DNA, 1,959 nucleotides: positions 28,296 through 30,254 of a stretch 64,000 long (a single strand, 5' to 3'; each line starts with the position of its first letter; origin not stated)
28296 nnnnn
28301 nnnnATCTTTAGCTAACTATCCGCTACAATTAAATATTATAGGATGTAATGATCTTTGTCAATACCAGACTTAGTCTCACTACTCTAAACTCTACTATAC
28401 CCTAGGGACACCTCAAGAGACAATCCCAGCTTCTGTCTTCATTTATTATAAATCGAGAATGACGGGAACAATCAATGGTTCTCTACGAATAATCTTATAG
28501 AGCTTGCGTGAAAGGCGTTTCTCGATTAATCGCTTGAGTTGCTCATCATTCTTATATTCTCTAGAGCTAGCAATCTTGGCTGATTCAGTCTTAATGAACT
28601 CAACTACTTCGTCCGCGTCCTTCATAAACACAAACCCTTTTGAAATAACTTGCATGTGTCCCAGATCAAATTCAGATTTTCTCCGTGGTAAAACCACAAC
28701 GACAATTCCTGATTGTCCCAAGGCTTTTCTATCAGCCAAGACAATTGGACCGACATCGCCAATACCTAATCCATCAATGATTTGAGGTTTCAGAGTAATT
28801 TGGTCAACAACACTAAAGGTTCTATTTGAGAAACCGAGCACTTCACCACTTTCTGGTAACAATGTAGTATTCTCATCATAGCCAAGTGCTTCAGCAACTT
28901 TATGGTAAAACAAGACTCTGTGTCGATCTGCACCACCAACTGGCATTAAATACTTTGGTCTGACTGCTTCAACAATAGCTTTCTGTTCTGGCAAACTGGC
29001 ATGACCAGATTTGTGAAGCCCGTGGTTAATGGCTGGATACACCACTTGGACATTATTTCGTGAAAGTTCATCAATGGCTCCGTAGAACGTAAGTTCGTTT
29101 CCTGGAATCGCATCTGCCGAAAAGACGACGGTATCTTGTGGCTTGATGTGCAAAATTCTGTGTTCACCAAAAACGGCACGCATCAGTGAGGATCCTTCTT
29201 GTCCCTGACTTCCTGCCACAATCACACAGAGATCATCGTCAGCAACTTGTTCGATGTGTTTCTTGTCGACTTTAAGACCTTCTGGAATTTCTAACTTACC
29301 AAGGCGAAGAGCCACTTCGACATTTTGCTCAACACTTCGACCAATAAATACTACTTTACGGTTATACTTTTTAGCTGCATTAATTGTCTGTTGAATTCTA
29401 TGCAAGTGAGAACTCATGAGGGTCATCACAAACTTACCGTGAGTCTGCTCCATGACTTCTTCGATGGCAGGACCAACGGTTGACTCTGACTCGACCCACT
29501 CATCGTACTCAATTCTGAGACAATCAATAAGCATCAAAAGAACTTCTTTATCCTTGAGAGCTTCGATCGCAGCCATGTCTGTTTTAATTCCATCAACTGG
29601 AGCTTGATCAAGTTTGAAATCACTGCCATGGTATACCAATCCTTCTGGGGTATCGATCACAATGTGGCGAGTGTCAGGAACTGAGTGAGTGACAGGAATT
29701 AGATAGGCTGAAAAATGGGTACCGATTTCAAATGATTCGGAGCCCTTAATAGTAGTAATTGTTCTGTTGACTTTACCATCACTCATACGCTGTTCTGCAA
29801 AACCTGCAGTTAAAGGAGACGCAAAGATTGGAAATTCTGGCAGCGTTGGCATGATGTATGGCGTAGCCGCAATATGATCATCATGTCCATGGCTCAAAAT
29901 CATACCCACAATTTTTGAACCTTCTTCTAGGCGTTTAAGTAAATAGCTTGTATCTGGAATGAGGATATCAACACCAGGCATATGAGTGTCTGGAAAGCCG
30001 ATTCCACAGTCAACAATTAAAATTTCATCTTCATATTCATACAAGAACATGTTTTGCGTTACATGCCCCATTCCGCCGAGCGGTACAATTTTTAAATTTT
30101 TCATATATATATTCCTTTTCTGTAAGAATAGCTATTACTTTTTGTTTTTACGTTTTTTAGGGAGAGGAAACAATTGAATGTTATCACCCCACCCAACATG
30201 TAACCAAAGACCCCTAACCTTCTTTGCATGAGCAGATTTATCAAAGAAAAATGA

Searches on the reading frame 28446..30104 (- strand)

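Call 62: search_protein_families(library=pfam, proteins=[window:28446-30104:-], max_evalue=0.00001)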
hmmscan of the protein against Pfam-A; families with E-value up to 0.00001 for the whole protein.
window:28446-30104:- (552 aa): 4 families
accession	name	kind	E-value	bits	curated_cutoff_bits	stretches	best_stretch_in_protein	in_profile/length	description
PF22505.1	RNase_J_b_CASP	-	1.6e-36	125.3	27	1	223-347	2-126/126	Ribonuclease J, beta-CASP domain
PF17770.6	RNase_J_C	-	1.9e-15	58.1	23.8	1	455-551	1-101/102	Ribonuclease J C-terminal domain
PF12706.13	Lactamase_B_2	-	1.1e-07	32.1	27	1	46-171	10-148/200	Beta-lactamase superfamily domain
PF00753.33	Lactamase_B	-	1.9e-07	31.7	22.7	1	15-87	4-66/196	Metallo-beta-lactamase superfamily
